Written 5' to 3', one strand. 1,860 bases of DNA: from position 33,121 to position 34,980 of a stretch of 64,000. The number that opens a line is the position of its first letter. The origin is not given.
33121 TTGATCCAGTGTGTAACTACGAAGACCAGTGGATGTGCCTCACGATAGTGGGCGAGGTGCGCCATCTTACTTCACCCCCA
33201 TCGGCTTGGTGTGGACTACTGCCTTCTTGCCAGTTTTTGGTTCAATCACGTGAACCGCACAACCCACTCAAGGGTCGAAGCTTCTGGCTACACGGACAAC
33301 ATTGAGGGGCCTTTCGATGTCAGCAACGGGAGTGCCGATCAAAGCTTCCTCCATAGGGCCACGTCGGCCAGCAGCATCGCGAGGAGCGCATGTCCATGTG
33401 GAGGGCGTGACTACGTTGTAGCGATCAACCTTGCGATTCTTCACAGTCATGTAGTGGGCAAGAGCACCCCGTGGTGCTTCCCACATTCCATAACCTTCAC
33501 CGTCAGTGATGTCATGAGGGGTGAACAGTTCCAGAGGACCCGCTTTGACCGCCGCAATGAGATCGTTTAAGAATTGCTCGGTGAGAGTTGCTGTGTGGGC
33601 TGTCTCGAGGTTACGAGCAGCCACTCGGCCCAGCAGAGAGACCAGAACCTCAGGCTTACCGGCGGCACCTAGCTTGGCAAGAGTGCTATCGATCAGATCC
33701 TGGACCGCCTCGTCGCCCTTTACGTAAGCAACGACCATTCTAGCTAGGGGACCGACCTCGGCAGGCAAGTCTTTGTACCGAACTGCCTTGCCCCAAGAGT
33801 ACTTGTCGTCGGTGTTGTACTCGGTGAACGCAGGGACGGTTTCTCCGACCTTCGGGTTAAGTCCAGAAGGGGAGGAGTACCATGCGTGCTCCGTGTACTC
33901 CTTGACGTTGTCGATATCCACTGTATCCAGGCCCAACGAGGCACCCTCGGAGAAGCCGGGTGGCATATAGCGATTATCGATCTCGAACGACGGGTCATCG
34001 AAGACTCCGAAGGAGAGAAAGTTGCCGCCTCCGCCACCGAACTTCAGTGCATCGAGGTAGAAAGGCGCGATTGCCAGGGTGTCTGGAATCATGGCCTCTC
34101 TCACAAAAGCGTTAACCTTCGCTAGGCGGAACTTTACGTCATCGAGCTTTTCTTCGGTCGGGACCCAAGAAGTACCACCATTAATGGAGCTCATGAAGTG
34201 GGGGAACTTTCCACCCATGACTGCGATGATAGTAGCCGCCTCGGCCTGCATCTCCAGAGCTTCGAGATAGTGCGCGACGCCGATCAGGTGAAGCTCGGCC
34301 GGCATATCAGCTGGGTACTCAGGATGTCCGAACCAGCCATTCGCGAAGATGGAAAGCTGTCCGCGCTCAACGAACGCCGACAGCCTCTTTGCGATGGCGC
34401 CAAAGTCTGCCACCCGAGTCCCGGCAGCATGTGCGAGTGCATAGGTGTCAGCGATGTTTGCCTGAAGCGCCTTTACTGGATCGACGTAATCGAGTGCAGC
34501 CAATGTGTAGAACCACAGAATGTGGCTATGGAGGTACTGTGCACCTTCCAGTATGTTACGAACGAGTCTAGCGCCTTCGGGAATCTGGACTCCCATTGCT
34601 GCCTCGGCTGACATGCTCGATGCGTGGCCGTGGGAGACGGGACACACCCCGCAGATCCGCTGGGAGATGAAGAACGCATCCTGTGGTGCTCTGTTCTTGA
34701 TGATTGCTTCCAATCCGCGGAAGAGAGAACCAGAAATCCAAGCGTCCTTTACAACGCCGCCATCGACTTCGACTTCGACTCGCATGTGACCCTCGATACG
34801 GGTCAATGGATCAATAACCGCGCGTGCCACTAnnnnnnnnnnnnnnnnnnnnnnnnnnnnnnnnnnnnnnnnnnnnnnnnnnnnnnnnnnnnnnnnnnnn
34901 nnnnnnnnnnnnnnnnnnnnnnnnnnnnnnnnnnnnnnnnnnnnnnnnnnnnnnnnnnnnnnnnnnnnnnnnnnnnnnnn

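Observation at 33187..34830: In-frame TGA in the hydrogenase large subunit is very likely selenocysteine: a [NiFeSe] hydrogenase truncated by the ORF track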

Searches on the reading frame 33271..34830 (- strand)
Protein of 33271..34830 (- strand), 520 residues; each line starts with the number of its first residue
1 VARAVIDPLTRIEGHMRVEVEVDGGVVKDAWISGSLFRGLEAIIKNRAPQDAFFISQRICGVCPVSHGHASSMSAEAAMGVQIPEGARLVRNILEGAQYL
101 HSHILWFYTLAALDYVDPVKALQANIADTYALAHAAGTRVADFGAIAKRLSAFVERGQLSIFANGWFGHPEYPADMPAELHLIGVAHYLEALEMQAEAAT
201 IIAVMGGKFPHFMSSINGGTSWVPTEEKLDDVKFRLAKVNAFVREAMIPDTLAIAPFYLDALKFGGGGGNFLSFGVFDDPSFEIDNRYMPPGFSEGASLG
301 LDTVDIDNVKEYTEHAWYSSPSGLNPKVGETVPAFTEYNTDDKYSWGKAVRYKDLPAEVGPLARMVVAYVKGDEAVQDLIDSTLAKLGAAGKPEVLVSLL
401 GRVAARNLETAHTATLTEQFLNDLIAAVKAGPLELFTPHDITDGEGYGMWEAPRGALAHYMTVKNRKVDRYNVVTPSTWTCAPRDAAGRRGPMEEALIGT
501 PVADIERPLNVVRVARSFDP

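Call 7: search_protein_families(library=pfam, proteins=[window:33271-34830:-])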
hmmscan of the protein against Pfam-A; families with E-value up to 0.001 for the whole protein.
window:33271-34830:- (520 aa): 1 family
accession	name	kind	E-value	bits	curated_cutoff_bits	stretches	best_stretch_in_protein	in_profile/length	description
PF00374.24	NiFeSe_Hases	-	1.7e-152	509.4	25.8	1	38-520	1-501/508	Nickel-dependent hydrogenase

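Call 12: find_related_loci(query=window:33271-34830:-, collection=genome_contigs, flank=6000)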
Query seq(520 aa) (520 aa) in genome_contigs; peptide patterns used: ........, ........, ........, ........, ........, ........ (x = any residue, [..] = any of these).
508 stretches matched a pattern; 459 encode a relative of the query (tblastn E <= 1e-3); the best 80 are kept; 80 distinct loci.
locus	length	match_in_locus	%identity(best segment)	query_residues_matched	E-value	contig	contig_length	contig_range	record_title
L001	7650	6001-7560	93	1-520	0e+0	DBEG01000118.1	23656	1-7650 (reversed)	MAG TPA_asm: Actinobacteria bacterium UBA912 UBA912_contig_868, whole genome shotgun sequence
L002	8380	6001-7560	78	1-520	0e+0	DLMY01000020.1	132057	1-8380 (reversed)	MAG TPA_asm: Actinobacteria bacterium UBA7524 UBA7524_contig_53, whole genome shotgun sequence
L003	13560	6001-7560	75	1-520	0e+0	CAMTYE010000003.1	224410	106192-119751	MAG: uncultured actinobacterium isolate G04_MAG_00041 genome assembly, contig: G04_MAG_00041_000000000009, whole genome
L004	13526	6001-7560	70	1-520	0e+0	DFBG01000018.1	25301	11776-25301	MAG TPA_asm: Actinobacteria bacterium UBA3086 UBA3086_contig_24474, whole genome shotgun sequence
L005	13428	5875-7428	69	3-520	0e+0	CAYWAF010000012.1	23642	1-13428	MAG TPA_asm: uncultured Eubacteriales bacterium isolate SRP338002_co1_216 genome assembly, contig: NODE_1987_length_2364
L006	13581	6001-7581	69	1-520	0e+0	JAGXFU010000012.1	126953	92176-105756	MAG: Actinomycetes bacterium isolate LH_M22 k141_966603, whole genome shotgun sequence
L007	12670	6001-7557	69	7-520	0e+0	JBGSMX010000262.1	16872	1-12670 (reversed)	MAG: Coriobacteriia bacterium isolate JTS-AC241 k141_3748901, whole genome shotgun sequence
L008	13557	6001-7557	67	6-520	0e+0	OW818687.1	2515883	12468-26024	metagenome genome assembly, chromosome: 1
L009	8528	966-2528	65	1-520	0e+0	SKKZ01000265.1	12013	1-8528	MAG: Coriobacteriia bacterium isolate CSSed162cmA_190 CSSed16-2cmA-17314, whole genome shotgun sequence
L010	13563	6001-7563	64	1-520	0e+0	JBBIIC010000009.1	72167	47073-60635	MAG: Actinomycetota bacterium isolate BR2S70218_bin_129 NODE_240_length_72167_cov_12.743399, whole genome shotgun sequen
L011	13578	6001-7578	63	3-520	0e+0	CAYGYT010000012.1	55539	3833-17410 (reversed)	MAG TPA_asm: uncultured Eubacteriales bacterium isolate ERP119294_co1_304 genome assembly, contig: NODE_561_length_55539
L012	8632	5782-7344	66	1-520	0e+0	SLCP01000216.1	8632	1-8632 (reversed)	MAG: Coriobacteriia bacterium isolate CSSed162cmB_508 CSSed16-2cmB-33948, whole genome shotgun sequence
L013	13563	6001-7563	66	1-520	0e+0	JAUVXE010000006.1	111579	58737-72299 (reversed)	MAG: Coriobacteriia bacterium isolate CSMAG_1208 CSMAG_1208_k127_5144311_length_111579_cov_23.0005, whole genome shotgun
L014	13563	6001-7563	65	5-520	0e+0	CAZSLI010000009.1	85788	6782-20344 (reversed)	MAG TPA_asm: uncultured Eubacteriales bacterium isolate binchicken_co152_201 genome assembly, contig: NODE_306_length_85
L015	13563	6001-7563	66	1-520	0e+0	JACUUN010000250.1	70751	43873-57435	MAG: Coriobacteriia bacterium isolate Kmv32 NODE_126_length_70776_cov_8.873475, whole genome shotgun sequence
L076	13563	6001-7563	48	1-520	2e-157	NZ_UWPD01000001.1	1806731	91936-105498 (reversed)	Gordonibacter sp. Marseille-P4307, whole genome shotgun sequence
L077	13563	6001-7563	48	1-520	7e-154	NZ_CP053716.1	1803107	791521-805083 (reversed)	Berryella wangjianweii strain zg-1050 chromosome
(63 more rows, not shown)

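Call 48: search_protein_families(library=pfam, proteins=[L076:9172-10563:-, L076:11997-13466:-, L076:8398-9072:+, L076:7649-8338:+, L077:10498-11424:-, L077:9145-9828:-, L077:8231-8986:+, L076:11937-13193:+], max_evalue=0.000001)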
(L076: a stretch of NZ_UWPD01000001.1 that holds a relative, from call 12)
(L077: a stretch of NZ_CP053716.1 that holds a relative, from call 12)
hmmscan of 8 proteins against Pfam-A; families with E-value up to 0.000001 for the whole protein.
L076:9172-10563:- (464 aa): 0 families

L076:11997-13466:- (490 aa): 6 families
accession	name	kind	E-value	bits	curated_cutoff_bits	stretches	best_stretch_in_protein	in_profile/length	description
PF00890.30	FAD_binding_2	-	1.3e-83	281.9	20.4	1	49-470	1-414/414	FAD binding domain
PF03486.20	HI0933_like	-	3.4e-14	53.3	50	0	49-108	2-61/244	HI0933-like protein Rossmann domain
PF12831.13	FAD_oxidored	-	5.6e-12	46.1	27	1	49-234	1-145/416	FAD dependent oxidoreductase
PF01266.30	DAO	-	7.2e-12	45.9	27.9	0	49-95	1-46/353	FAD dependent oxidoreductase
PF07992.20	Pyr_redox_2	-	1.9e-09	37.8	26.1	0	164-262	172-265/291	Pyridine nucleotide-disulphide oxidoreductase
PF13738.12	Pyr_redox_3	-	2e-07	31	30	0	51-116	1-66/305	Pyridine nucleotide-disulphide oxidoreductase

L076:8398-9072:+ (225 aa): 1 family
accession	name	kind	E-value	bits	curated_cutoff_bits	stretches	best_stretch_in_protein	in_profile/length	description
PF01750.23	HycI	-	2.2e-17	63.5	23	1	70-193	5-127/130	Hydrogenase maturation protease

L076:7649-8338:+ (230 aa): 2 families
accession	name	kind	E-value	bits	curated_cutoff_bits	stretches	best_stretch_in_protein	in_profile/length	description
PF01292.26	Ni_hydr_CYTB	-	2.6e-24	86.4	30.1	1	12-195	3-167/179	Prokaryotic cytochrome b561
PF14358.11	DUF4405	-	2.7e-07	31.4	26.7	0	129-189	4-64/66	Domain of unknown function (DUF4405)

L077:10498-11424:- (309 aa): 0 families

L077:9145-9828:- (228 aa): 0 families

L077:8231-8986:+ (252 aa): 1 family
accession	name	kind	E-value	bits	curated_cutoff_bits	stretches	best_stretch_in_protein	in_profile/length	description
PF01750.23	HycI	-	2.9e-16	59.9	23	1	101-224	5-127/130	Hydrogenase maturation protease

L076:11937-13193:+ (419 aa): 0 families

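Call 59: search_protein_representatives(protein=window:33271-34830:-)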
Query: 520 residues. Proteins with E-value up to 0.001 (for the whole library): 4835; up to 1e-10: 2073; up to 1e-30: 429. The best 150 are listed.
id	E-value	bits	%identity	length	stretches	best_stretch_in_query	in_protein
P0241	2.2e-154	531.5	50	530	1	1-520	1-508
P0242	2.8e-139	481.7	48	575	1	3-520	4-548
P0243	5.4e-119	414.7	44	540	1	2-520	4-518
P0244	1.8e-108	380.0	44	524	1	1-520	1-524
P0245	2.6e-108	379.5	53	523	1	1-339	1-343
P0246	4.6e-106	372.1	54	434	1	1-323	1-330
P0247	2.6e-105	369.6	56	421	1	1-312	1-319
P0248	2.9e-104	366.2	39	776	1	4-520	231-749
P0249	3.5e-103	362.6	44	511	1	5-520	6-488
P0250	1.0e-101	357.7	42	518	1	1-520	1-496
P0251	2.5e-101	356.4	39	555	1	4-520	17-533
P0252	1.3e-100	354.1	40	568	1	1-520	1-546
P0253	1.3e-99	350.8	55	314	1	213-520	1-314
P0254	7.9e-98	344.9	41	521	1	1-520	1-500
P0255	2.6e-97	343.2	39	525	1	5-520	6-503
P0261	2.1e-91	323.7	40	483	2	175-520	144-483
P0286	3.8e-76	273.4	37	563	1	3-520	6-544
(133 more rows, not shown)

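Call 61: search_solved_structures(query=P0261, show_alignments=2, max_evalue=1e-60)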
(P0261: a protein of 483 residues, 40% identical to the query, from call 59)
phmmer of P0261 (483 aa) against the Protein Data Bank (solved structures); distinct sequences matched with E-value up to 1e-60: 49.
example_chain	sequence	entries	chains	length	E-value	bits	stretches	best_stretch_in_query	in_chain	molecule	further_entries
2wpn_B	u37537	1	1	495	7.4e-228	760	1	6-483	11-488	PERIPLASMIC [NIFESE] HYDROGENASE, LARGE SUBUNIT, SELENOCYSTEINE-CONTAINING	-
6ru9_B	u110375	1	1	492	2.4e-227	758.3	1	7-483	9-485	Periplasmic [NiFeSe] hydrogenase, large subunit, selenocysteine-containing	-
6ruc_B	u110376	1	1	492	2.4e-227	758.3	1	7-483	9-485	Periplasmic [NiFeSe] hydrogenase, large subunit, selenocysteine-containing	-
5jsh_B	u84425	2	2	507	2.7e-227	758.2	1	7-483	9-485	Periplasmic [NiFeSe] hydrogenase, large subunit, selenocysteine-containing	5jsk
5jsu_B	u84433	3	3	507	2.7e-227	758.2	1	7-483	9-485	Periplasmic [NiFeSe] hydrogenase, large subunit, selenocysteine-containing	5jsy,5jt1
6z8m_B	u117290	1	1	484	3.9e-227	757.7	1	8-483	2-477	Periplasmic [NiFeSe] hydrogenase, large subunit, selenocysteine-containing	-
6z8o_B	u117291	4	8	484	3.9e-227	757.7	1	8-483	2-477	Periplasmic [NiFeSe] hydrogenase, large subunit, selenocysteine-containing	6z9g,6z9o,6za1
3ze6_B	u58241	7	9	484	3.9e-227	757.7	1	8-483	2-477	PERIPLASMIC [NIFESE] HYDROGENASE, LARGE SUBUNIT, SELENOCYS SELENOCYSTEINE-CONTAINING | PERIPLASMIC [NIFESE] HYDROGENASE, LARGE SUBUNIT, SELENOCYSTEINE-CONTAININ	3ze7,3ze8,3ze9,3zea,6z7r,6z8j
6rtp_B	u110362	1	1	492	3.1e-226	754.7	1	7-483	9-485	Periplasmic [NiFeSe] hydrogenase, large subunit, selenocysteine-containing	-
4kl8_L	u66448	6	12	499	7.9e-207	690.7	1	4-483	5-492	Nickel-dependent hydrogenase large subunit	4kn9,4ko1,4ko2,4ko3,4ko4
1cc1_L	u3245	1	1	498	8.3e-207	690.6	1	4-483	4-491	HYDROGENASE (LARGE SUBUNIT)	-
1frf_L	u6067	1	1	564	6.6e-93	315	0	144-483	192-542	[NI-FE] HYDROGENASE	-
1yrq_H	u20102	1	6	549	2.4e-92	313.1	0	144-483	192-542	Periplasmic [NiFe] hydrogenase large subunit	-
1yqw_Q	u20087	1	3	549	3.4e-92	312.7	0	144-483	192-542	Periplasmic [NiFe] hydrogenase large subunit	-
4ud2_Q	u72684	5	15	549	1e-91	311.1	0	144-483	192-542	NICKEL-DEPENDENT HYDROGENASE LARGE SUBUNIT | PERIPLASMIC [NIFE] HYDROGENASE LARGE SUBUNIT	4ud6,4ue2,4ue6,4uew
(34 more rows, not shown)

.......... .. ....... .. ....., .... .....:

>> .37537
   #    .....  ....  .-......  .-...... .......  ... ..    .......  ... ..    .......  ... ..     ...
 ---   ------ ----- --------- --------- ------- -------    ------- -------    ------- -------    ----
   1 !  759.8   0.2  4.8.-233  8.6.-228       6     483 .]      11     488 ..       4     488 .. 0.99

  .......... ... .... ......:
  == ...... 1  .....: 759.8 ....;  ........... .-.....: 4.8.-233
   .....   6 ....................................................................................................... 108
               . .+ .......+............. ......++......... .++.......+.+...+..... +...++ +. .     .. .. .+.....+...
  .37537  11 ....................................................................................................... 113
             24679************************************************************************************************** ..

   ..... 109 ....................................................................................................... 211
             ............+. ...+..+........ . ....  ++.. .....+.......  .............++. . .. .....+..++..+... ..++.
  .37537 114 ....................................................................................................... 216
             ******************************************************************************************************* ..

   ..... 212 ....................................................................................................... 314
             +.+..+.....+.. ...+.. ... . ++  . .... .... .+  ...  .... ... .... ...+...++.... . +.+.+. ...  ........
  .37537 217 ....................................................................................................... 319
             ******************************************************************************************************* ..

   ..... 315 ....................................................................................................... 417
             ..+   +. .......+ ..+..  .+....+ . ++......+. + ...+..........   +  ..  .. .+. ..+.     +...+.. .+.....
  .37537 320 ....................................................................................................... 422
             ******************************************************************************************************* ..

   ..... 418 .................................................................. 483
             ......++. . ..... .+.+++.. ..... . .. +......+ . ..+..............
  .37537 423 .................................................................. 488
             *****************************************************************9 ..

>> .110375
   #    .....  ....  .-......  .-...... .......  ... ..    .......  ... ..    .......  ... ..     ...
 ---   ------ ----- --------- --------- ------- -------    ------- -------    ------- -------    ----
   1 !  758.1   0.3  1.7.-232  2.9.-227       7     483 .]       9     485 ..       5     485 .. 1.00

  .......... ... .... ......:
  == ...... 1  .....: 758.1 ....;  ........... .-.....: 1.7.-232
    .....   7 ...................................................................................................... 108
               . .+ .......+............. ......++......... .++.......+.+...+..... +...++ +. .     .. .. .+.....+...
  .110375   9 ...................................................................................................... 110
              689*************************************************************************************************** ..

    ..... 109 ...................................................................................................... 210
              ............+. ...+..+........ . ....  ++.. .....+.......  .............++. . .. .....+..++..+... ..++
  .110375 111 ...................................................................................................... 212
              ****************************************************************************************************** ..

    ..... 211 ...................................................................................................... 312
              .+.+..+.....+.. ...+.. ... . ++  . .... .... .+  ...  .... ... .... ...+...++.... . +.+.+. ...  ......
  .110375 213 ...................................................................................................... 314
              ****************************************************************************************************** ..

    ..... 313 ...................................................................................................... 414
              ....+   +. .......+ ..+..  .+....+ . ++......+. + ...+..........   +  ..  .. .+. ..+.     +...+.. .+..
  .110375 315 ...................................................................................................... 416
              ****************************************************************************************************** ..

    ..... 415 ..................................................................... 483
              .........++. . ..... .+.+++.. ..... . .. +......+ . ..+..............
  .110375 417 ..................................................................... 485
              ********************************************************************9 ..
